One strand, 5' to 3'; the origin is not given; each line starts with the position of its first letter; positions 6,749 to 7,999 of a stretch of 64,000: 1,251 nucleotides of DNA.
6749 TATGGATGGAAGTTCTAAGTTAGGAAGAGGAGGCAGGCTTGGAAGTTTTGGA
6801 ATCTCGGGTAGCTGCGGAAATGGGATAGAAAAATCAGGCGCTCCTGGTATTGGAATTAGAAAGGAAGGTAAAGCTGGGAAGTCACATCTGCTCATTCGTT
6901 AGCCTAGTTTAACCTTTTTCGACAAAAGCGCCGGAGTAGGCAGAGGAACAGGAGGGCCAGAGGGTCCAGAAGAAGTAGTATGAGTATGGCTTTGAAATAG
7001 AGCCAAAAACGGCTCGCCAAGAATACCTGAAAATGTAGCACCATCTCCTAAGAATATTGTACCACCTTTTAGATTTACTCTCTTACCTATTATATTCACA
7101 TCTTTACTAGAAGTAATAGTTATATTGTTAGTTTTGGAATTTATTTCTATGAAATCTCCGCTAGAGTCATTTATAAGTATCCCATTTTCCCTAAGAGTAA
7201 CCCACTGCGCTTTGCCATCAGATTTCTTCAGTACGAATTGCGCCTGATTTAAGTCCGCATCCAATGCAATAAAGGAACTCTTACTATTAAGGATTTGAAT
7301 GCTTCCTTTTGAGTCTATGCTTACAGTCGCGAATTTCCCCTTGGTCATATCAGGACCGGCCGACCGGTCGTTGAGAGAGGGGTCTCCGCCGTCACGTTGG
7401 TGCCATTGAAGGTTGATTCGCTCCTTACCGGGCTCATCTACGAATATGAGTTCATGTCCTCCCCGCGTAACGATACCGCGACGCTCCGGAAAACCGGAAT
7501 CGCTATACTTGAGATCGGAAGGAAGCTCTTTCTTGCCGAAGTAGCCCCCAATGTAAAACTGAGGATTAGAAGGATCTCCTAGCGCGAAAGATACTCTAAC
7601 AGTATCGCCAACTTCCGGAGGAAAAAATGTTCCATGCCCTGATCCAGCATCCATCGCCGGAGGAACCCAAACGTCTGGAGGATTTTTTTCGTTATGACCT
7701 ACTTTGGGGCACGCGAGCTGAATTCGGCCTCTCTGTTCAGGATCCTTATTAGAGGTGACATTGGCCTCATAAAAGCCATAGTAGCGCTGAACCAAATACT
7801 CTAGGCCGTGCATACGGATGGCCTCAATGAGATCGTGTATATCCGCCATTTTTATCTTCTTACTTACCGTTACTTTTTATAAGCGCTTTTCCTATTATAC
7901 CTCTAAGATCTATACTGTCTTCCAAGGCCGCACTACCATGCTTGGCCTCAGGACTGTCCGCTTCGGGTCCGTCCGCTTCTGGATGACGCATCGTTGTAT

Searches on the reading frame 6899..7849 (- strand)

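Call 5: search_protein_families(library=pfam, proteins=[window:6899-7849:-], max_evalue=0.01)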
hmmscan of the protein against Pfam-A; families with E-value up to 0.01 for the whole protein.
window:6899-7849:- (316 aa): 2 families
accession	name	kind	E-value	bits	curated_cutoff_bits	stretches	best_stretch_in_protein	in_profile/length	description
PF04717.18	Phage_base_V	-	2.9e-15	56.8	23.8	1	27-103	1-74/75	Type VI secretion system/phage-baseplate injector OB domain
PF02803.24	Thiolase_C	-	0.0013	18.8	27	1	217-275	30-86/123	Thiolase, C-terminal domain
